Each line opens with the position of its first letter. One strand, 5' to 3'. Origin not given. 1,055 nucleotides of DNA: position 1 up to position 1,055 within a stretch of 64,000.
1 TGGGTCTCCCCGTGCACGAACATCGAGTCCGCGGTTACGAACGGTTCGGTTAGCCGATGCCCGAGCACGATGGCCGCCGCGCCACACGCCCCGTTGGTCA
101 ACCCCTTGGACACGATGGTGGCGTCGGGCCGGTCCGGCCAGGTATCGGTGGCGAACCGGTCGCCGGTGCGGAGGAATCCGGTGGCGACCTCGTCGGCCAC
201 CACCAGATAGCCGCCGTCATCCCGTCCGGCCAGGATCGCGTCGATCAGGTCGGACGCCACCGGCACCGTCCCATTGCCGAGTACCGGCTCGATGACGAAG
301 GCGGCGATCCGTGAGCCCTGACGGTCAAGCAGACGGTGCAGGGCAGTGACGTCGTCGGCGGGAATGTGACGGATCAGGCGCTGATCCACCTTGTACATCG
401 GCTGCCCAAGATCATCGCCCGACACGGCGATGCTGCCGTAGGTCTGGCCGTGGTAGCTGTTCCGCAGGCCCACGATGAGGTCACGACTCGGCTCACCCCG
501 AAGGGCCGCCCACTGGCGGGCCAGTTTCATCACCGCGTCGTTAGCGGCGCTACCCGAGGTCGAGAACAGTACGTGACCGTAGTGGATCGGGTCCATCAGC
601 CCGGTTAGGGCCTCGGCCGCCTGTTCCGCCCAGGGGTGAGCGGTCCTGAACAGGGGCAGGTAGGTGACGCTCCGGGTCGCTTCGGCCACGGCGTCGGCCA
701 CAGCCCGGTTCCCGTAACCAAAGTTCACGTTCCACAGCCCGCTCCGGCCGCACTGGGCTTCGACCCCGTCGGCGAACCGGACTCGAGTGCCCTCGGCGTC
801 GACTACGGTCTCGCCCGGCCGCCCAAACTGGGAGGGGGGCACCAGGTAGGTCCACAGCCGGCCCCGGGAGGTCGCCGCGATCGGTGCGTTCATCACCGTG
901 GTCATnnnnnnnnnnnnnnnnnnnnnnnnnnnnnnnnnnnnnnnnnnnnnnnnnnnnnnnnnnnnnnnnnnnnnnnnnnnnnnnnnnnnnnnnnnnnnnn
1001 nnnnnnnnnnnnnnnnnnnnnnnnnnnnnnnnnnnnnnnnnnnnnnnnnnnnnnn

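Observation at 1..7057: Daptide-type RiPP biosynthetic cluster, cut by the left window edge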

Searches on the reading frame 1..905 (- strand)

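Call 5: search_protein_families(library=ncbifam, proteins=[window:1-905:-], max_evalue=0.01)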
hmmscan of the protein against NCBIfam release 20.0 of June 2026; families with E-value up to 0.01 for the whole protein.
window:1-905:- (301 aa): 68 families (the best 25 are shown)
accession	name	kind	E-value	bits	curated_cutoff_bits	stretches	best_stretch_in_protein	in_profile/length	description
NF041821.1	daptide_amino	equivalog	1.8e-120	402.3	450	1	18-301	1-284/405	daptide-type RiPP biosynthesis aminotransferase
TIGR00508.1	bioA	equivalog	2e-44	151.8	405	1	33-301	16-301/419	adenosylmethionine--8-amino-7-oxononanoate transaminase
NF005683.0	PRK07481.1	subfamily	5.3e-44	150.9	575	1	14-299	11-321/453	hypothetical protein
NF005682.0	PRK07480.1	subfamily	1e-41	143.1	510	1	34-301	39-325/459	aminotransferase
NF004624.0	PRK05964.1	equivalog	1.7e-41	142.2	494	1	30-301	26-307/427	adenosylmethionine--8-amino-7-oxononanoate transaminase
NF005102.0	PRK06541.1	equivalog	2.4e-39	135.1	574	2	9-163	12-166/460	aspartate aminotransferase family protein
NF005447.0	PRK07036.1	equivalog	7e-39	133.8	618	2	33-183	38-188/468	aminotransferase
NF052567.1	OmAmTferAptACaul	equivalog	6.2e-37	127.4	500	1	23-294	11-301/431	omega-aminotransferase AptA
NF009068.0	PRK12403.1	equivalog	1e-34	120.1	817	1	34-301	40-325/460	aspartate aminotransferase family protein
NF005812.0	PRK07678.1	subfamily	8.3e-34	117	488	1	34-291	33-306/451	aminotransferase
NF004767.0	PRK06105.1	subfamily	7.1e-33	113.8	517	1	27-292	26-312/460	aminotransferase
NF002874.0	PRK03244.1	equivalog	3.7e-32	111.6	457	1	25-283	20-268/399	acetylornithine transaminase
TIGR00707.1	argD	subfamily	2.1e-31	109.1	410.05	1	33-279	12-251/381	acetylornithine/succinylornithine family transaminase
NF005685.0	PRK07483.1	equivalog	1.7e-30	106.2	485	2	33-168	15-149/444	aspartate aminotransferase family protein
NF004625.0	PRK05965.1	subfamily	5.1e-30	104.6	729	2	31-155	28-153/460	hypothetical protein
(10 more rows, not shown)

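Call 6: search_protein_families(library=pfam, proteins=[window:1-905:-], max_evalue=0.01)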
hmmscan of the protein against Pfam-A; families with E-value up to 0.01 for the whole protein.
window:1-905:- (301 aa): 1 family
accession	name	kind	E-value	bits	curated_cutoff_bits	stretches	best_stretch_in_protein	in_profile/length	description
PF00202.27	Aminotran_3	-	7e-43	147.3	30.5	1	34-301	13-288/403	Aminotransferase class-III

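Call 25: find_homologous_proteins(query=window:1-905:-, max_evalue=1e-20)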
Query window:1-905:- (301 aa): 1085 proteins with E <= 1e-20 among 8000 candidates; the best 120 are listed.
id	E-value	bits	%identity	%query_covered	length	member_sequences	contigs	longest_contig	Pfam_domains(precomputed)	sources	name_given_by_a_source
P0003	6.9e-196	667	100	99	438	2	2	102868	PF00202.28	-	-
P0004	1.8e-166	571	87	97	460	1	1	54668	PF00202.28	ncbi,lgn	ncbi:MAG: daptide-type RiPP biosynthesis aminotransferase [Acidimicrobiales bacterium]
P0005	1.7e-136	472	73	94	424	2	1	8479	PF00202.28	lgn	-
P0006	2.3e-109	383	63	95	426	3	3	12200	PF00202.28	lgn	-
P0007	2.1e-98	347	58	99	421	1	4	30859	PF00202.28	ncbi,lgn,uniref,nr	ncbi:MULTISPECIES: daptide-type RiPP biosynthesis aminotransferase [Amycolatopsis]|uniref:Adenosylme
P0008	2.6e-98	347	56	96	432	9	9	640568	PF00202.28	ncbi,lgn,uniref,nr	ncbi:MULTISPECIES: daptide-type RiPP biosynthesis aminotransferase [Streptomyces]|uniref:Aspartate a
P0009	4.9e-98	346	54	96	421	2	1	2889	PF00202.28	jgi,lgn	jgi:adenosylmethionine-8-amino-7-oxononanoate aminotransferase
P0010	6.7e-98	346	57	96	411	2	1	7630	PF00202.28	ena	-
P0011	1.1e-97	345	57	95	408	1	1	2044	PF00202.28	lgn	-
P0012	1.3e-97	345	56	96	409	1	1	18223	PF00202.28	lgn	-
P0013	2.5e-97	344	55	96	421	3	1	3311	PF00202.28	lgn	-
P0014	4.6e-97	343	56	95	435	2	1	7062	PF00202.28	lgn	-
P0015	6.3e-97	342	56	96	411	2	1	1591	PF00202.28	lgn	-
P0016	1.2e-96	341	54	95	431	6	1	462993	PF00202.28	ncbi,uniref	ncbi:daptide-type RiPP biosynthesis aminotransferase [Streptomyces pilosus]|uniref:daptide-type RiPP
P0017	3.3e-96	340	54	99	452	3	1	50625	PF00202.28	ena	-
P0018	3.5e-96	340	54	96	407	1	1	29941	PF00202.28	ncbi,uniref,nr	ncbi:aminotransferase class III-fold pyridoxal phosphate-dependent enzyme [Streptomyces sp. HNM0663]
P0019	5.0e-96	339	55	96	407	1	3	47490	PF00202.28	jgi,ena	-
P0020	5.7e-96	339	55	95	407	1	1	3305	PF00202.28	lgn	-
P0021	9.7e-96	338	58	95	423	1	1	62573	PF00202.28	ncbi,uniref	ncbi:daptide-type RiPP biosynthesis aminotransferase [Kitasatospora sp. NPDC088346]|uniref:daptide-t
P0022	1.1e-95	338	54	97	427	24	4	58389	PF00202.28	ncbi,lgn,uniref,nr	ncbi:aspartate aminotransferase family protein [Streptomyces althioticus]|uniref:daptide-type RiPP b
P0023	1.4e-95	338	55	95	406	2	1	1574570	PF00202.28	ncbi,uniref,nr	ncbi:aspartate aminotransferase family protein [Amycolatopsis sp. WAC 01376]|uniref:daptide-type RiP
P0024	1.5e-95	338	55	95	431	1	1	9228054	PF00202.28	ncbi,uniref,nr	ncbi:daptide-type RiPP biosynthesis aminotransferase [Actinoplanes sp. N902-109]|uniref:daptide-type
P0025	1.8e-95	338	56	95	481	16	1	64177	PF00202.28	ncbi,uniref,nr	ncbi:daptide-type RiPP biosynthesis aminotransferase [Streptomyces cacaoi]|uniref:daptide-type RiPP 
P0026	3.6e-95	337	57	95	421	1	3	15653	PF00202.28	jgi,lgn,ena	-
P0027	5.3e-95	336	54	95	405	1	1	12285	PF00202.28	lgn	-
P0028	6.1e-95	336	54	96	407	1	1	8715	PF00202.28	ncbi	-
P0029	8.5e-95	335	54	96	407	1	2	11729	PF00202.28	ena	-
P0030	9.4e-95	335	57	95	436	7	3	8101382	PF00202.28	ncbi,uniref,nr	ncbi:aminotransferase [Streptomyces agglomeratus]|uniref:daptide-type RiPP biosynthesis aminotransfe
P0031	1.1e-94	335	54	95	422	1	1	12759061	PF00202.28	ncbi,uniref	ncbi:daptide-type RiPP biosynthesis aminotransferase [Nonomuraea sp. CA-141351]|uniref:daptide-type 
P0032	1.4e-94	335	55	95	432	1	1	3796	PF00202.28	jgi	jgi:adenosylmethionine-8-amino-7-oxononanoate aminotransferase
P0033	1.4e-94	335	55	95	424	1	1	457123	PF00202.28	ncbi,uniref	ncbi:aspartate aminotransferase family protein [Kitasatospora cystarginea]|uniref:Aspartate aminotra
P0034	1.7e-94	334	53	98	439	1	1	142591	PF00202.28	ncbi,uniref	ncbi:daptide-type RiPP biosynthesis aminotransferase [Streptomyces sp. NPDC029674]|uniref:daptide-ty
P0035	1.8e-94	334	54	96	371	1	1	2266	PF00202.28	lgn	-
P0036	3.0e-94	334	54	95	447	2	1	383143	PF00202.28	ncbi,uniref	ncbi:daptide-type RiPP biosynthesis aminotransferase [Streptomyces sp. NPDC093225]|uniref:daptide-ty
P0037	3.1e-94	333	54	96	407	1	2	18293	PF00202.28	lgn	-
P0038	3.4e-94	333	54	95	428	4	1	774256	PF00202.28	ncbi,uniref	ncbi:daptide-type RiPP biosynthesis aminotransferase [Streptomyces sp. NPDC021093]|uniref:daptide-ty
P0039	3.5e-94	333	54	96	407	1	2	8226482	PF00202.28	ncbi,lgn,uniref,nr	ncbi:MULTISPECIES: daptide-type RiPP biosynthesis aminotransferase [unclassified Streptomyces]|unire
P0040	3.5e-94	333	55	95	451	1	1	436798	PF00202.28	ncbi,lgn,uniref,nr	ncbi:daptide-type RiPP biosynthesis aminotransferase [Parafrankia discariae]|uniref:daptide-type RiP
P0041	3.7e-94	333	55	95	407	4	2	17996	PF00202.28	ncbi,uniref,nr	ncbi:daptide-type RiPP biosynthesis aminotransferase [Amycolatopsis echigonensis]|uniref:daptide-typ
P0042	3.8e-94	333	55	96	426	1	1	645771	PF00202.28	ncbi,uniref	ncbi:daptide-type RiPP biosynthesis aminotransferase [Actinoplanes sp. NPDC051859]|uniref:daptide-ty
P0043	4.1e-94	333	57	95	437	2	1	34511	PF00202.28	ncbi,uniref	ncbi:daptide-type RiPP biosynthesis aminotransferase [Motilibacter aurantiacus]|uniref:daptide-type 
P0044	4.2e-94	333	54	95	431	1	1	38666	PF00202.28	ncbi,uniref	ncbi:daptide-type RiPP biosynthesis aminotransferase [Streptomyces sp. NPDC060194]|uniref:daptide-ty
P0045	6.6e-94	332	54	94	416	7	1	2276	PF00202.28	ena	-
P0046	9.4e-94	332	53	100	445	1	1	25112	PF00202.28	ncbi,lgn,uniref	ncbi:daptide-type RiPP biosynthesis aminotransferase [Parafrankia sp. FMc2]|uniref:daptide-type RiPP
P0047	1.8e-93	331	54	99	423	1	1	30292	PF00202.28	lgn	-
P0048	1.8e-93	331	55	95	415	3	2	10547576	PF00202.28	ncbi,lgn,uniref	ncbi:aminotransferase class III-fold pyridoxal phosphate-dependent enzyme [Amycolatopsis sp. NBC_003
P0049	2.5e-93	331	55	95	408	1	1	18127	PF00202.28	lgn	-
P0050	4.0e-93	330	55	95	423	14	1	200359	PF00202.28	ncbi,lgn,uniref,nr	ncbi:daptide-type RiPP biosynthesis aminotransferase [Kitasatospora sp. GP82]|uniref:daptide-type Ri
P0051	4.4e-93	330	55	95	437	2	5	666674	PF00202.28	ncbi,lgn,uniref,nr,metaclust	ncbi:daptide-type RiPP biosynthesis aminotransferase [Streptomyces griseoruber]|uniref:Aminotransfer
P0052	6.2e-93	329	53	98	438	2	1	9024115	PF00202.28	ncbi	ncbi:daptide-type RiPP biosynthesis aminotransferase [Streptomyces sp. YJ-C3]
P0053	7.5e-93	329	54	96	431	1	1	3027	PF00202.28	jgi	-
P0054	8.3e-93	329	55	96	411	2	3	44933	PF00202.28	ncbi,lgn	ncbi:MAG: daptide-type RiPP biosynthesis aminotransferase [Pseudonocardiaceae bacterium]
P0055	8.5e-93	329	55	96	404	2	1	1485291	PF00202.28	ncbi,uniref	ncbi:daptide-type RiPP biosynthesis aminotransferase [Lentzea sp. NPDC051213]|uniref:daptide-type Ri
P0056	1.1e-92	328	56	95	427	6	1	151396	PF00202.28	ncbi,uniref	ncbi:daptide-type RiPP biosynthesis aminotransferase [Streptomyces sp. NPDC060232]|uniref:daptide-ty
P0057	1.3e-92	328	53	95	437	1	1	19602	PF00202.28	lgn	-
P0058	1.4e-92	328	52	96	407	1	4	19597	PF00202.28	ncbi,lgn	-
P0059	1.5e-92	328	54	96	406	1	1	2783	PF00202.28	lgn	-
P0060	1.5e-92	328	55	95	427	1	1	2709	PF00202.28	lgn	-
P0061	1.8e-92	328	53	97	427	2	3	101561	PF00202.28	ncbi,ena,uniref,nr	ncbi:daptide-type RiPP biosynthesis aminotransferase [Streptomyces sp. DSM 41972]|uniref:Daptide-typ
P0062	2.0e-92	328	54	96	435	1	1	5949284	PF00202.28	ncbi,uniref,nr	ncbi:aminotransferase class III-fold pyridoxal phosphate-dependent enzyme [Streptomyces sp. TRM43335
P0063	2.1e-92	328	54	95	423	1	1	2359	PF00202.28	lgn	-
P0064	2.1e-92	327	55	95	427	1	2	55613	PF00202.28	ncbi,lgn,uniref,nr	ncbi:daptide-type RiPP biosynthesis aminotransferase [Kitasatospora sp. NPDC048540]|uniref:daptide-t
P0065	2.4e-92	327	54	96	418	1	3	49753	PF00202.28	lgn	-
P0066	2.4e-92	327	55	95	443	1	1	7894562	PF00202.28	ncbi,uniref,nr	ncbi:aspartate aminotransferase family protein [Streptomyces sp. NA04227]|uniref:daptide-type RiPP b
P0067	2.7e-92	327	54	95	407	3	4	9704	PF00202.28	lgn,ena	-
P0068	3.2e-92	327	54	96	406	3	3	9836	PF00202.28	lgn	-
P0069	3.6e-92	327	53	99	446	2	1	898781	PF00202.28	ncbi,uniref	ncbi:daptide-type RiPP biosynthesis aminotransferase [Streptacidiphilus sp. N1-3]|uniref:Daptide-typ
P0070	4.1e-92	327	54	96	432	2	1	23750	PF00202.28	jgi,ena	-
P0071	4.2e-92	327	53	95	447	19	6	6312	PF00202.28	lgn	-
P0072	4.9e-92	326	57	95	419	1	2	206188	PF00202.28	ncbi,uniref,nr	ncbi:daptide-type RiPP biosynthesis aminotransferase [Saccharothrix sp. NPDC042600]|uniref:daptide-t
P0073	5.3e-92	326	54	95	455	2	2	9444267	PF00202.28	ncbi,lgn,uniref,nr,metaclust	ncbi:hypothetical protein Ga0074812_104277 [Parafrankia irregularis]|uniref:Adenosylmethionine-8-ami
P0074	6.6e-92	326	54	95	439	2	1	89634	PF00202.28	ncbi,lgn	ncbi:daptide-type RiPP biosynthesis aminotransferase [Kitasatospora sp. NPDC004272]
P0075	7.5e-92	326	57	95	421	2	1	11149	PF00202.28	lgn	-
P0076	8.4e-92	326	54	95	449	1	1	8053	PF00202.28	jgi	jgi:adenosylmethionine-8-amino-7-oxononanoate aminotransferase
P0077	8.7e-92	325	53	97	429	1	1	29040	PF00202.28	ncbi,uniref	ncbi:daptide-type RiPP biosynthesis aminotransferase [Streptomyces buecherae]|uniref:daptide-type Ri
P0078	1.1e-91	325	54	95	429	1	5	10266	PF00202.28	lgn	-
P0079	1.1e-91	325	52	97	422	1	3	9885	PF00202.28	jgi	jgi:adenosylmethionine-8-amino-7-oxononanoate aminotransferase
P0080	1.1e-91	325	54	95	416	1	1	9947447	PF00202.28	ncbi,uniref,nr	ncbi:aspartate aminotransferase family protein [Streptomyces roseirectus]|uniref:Aspartate aminotran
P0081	1.2e-91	325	56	95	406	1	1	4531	PF00202.28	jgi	jgi:adenosylmethionine-8-amino-7-oxononanoate aminotransferase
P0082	1.3e-91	325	55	95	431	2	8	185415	PF00202.28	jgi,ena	jgi:adenosylmethionine-8-amino-7-oxononanoate aminotransferase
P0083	1.4e-91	325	55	95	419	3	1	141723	PF00202.28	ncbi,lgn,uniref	ncbi:daptide-type RiPP biosynthesis aminotransferase [Polymorphospora rubra]|uniref:daptide-type RiP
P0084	1.4e-91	325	55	95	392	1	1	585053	PF00202.28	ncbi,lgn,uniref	ncbi:daptide-type RiPP biosynthesis aminotransferase [Streptomyces sp. NPDC096193]|uniref:daptide-ty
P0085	1.6e-91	325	55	95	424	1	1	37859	PF00202.28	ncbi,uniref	ncbi:daptide-type RiPP biosynthesis aminotransferase [Streptomyces erythrochromogenes]|uniref:daptid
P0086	1.7e-91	324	52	97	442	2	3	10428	PF00202.28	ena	-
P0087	1.8e-91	324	52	95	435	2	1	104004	PF00202.28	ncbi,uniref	ncbi:daptide-type RiPP biosynthesis aminotransferase [Streptomyces sp. NPDC014894]|uniref:daptide-ty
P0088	2.4e-91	324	54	95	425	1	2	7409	PF00202.28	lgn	-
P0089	2.5e-91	324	53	99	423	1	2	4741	PF00202.28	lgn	-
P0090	2.9e-91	324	56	95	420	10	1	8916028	PF00202.28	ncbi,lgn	ncbi:adenosylmethionine-8-amino-7-oxononanoate aminotransferase [Streptomyces glaucescens]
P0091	3.9e-91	323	54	95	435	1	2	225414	PF00202.28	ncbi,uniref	ncbi:daptide-type RiPP biosynthesis aminotransferase [Streptomyces sp. NPDC057381]|uniref:daptide-ty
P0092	5.3e-91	323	54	96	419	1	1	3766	PF00202.28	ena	-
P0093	5.9e-91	323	53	96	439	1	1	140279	PF00202.28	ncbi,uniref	ncbi:daptide-type RiPP biosynthesis aminotransferase [Streptomyces sp. NPDC051569]|uniref:daptide-ty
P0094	6.1e-91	323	53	97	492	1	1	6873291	PF00202.28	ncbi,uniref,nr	ncbi:daptide-type RiPP biosynthesis aminotransferase [Actinacidiphila sp. ITFR-21]|uniref:daptide-ty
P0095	6.3e-91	323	55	96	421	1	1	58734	PF00202.28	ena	-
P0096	6.4e-91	323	53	97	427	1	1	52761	PF00202.28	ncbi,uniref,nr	ncbi:aspartate aminotransferase family protein [Microbispora sp. RL4-1S]|uniref:Aspartate aminotrans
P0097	6.8e-91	323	54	93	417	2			PF00202.28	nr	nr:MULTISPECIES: daptide-type RiPP biosynthesis aminotransferase [unclassified Streptomyces]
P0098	7.7e-91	322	53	95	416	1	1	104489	PF00202.28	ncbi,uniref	ncbi:daptide-type RiPP biosynthesis aminotransferase [Streptomyces sp. NPDC092296]|uniref:daptide-ty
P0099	8.3e-91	322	54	96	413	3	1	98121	PF00202.28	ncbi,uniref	ncbi:daptide-type RiPP biosynthesis aminotransferase [Amycolatopsis sp. NPDC059027]|uniref:daptide-t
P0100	8.8e-91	322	53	95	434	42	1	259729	PF00202.28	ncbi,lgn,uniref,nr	ncbi:daptide-type RiPP biosynthesis aminotransferase [Streptomyces sp. AP-93]|uniref:daptide-type Ri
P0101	9.2e-91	322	56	95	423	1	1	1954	PF00202.28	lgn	-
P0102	9.5e-91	322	54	96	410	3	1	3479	PF00202.28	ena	-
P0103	9.5e-91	322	53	95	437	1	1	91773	PF00202.28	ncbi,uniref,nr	ncbi:daptide-type RiPP biosynthesis aminotransferase [Streptomyces sp. AK02-01A]|uniref:daptide-type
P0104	1.0e-90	322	53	99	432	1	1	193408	PF00202.28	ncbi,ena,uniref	ncbi:daptide-type RiPP biosynthesis aminotransferase [Streptomyces sp. NPDC048566]|uniref:daptide-ty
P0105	1.1e-90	322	57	95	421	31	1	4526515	PF00202.28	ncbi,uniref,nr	ncbi:daptide-type RiPP biosynthesis aminotransferase [Paenarthrobacter sp. YJN-5]|uniref:daptide-typ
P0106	1.2e-90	322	54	95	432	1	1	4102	PF00202.28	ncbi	-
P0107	1.3e-90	322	53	96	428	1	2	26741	PF00202.28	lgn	-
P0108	1.4e-90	322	54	95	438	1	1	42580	PF00202.28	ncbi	-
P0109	1.6e-90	321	57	93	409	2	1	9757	PF00202.28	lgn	-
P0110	1.6e-90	321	53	96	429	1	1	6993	PF00202.28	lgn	-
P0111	1.7e-90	321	54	95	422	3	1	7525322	PF00202.28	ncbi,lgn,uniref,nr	ncbi:aspartate aminotransferase family protein [Streptomyces venezuelae]|uniref:Aspartate aminotrans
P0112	1.7e-90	321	54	89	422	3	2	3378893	PF00202.28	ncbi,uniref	ncbi:daptide-type RiPP biosynthesis aminotransferase [Nonomuraea helvata]|uniref:Daptide-type RiPP b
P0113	1.7e-90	321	54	95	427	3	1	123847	PF00202.28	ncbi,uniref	ncbi:daptide-type RiPP biosynthesis aminotransferase [Streptomyces sp. NPDC058655]|uniref:daptide-ty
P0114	1.8e-90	321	54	95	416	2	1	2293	PF00202.28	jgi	-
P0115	1.9e-90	321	53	96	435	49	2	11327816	PF00202.28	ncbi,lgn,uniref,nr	ncbi:daptide-type RiPP biosynthesis aminotransferase [Streptomyces sp. NBC_01314]|uniref:daptide-typ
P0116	1.9e-90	321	52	100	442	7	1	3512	PF00202.28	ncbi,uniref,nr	ncbi:aminotransferase class III-fold pyridoxal phosphate-dependent enzyme [Streptomyces sp. OfavH-34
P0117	1.9e-90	321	54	95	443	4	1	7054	PF00202.28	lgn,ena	-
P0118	2.2e-90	321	55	94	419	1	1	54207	PF00202.28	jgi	jgi:adenosylmethionine-8-amino-7-oxononanoate aminotransferase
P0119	2.4e-90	321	52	97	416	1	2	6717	PF00202.28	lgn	-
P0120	2.5e-90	321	52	95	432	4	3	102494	PF00202.28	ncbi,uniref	ncbi:daptide-type RiPP biosynthesis aminotransferase [Streptomyces sp. NPDC058807]|uniref:daptide-ty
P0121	2.8e-90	320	55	96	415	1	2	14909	PF00202.28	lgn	-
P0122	2.9e-90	320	53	97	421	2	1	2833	PF00202.28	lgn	-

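Call 26: find_encoding_contigs(protein=P0003, flank=10000, max_places=4)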
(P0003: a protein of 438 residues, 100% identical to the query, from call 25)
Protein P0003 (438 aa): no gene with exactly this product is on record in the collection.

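Call 27: find_encoding_contigs(protein=P0005, flank=10000, max_places=3)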
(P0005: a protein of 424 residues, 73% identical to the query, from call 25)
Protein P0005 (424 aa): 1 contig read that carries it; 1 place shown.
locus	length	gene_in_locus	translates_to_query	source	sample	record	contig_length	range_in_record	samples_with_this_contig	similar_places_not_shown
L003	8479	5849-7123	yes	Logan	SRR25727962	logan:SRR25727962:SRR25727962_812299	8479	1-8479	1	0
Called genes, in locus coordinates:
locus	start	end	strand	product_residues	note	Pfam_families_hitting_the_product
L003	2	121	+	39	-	?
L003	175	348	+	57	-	-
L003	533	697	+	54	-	-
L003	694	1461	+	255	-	PF00005:ABC_tran, PF13401:AAA_22 (weak), PF13304:AAA_21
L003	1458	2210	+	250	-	PF12730:ABC2_membrane_4 (weak)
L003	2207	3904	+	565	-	-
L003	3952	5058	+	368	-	-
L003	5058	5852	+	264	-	PF08241:Methyltransf_11, PF08242:Methyltransf_12, PF13649:Methyltransf_25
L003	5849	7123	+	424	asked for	PF00202:Aminotran_3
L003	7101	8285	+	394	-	PF00465:Fe-ADH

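Call 28: find_encoding_contigs(protein=P0006, flank=10000, max_places=3)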
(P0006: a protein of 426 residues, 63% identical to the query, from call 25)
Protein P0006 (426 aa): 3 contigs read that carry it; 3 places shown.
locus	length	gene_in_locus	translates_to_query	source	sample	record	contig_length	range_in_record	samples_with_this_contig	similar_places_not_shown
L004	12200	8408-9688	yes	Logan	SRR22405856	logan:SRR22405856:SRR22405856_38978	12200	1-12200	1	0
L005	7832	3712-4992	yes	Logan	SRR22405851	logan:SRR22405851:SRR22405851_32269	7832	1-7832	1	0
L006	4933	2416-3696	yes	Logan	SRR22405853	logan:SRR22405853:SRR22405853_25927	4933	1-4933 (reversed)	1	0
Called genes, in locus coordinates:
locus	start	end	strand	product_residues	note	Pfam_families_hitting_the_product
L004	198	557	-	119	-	-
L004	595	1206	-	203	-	PF07884:VKOR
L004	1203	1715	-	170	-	PF00106:adh_short (weak)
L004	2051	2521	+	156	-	PF03061:4HBT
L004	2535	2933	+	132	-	-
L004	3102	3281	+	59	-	-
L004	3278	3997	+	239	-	PF00005:ABC_tran, PF13304:AAA_21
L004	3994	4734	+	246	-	PF12730:ABC2_membrane_4 (weak)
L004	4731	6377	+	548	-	PF02163:Peptidase_M50 (faint)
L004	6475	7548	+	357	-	-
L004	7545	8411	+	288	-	PF13489:Methyltransf_23 (faint), PF08241:Methyltransf_11, PF08242:Methyltransf_12, PF13649:Methyltransf_25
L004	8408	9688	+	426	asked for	PF00202:Aminotran_3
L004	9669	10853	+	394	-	PF00465:Fe-ADH, PF13685:Fe-ADH_2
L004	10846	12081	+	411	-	PF02624:YcaO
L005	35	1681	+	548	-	PF02163:Peptidase_M50 (faint)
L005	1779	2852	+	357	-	-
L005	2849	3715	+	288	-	PF13489:Methyltransf_23 (faint), PF08241:Methyltransf_11, PF08242:Methyltransf_12, PF13649:Methyltransf_25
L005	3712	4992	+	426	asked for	PF00202:Aminotran_3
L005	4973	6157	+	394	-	PF00465:Fe-ADH, PF13685:Fe-ADH_2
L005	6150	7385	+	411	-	PF02624:YcaO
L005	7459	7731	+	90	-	-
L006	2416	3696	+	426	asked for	PF00202:Aminotran_3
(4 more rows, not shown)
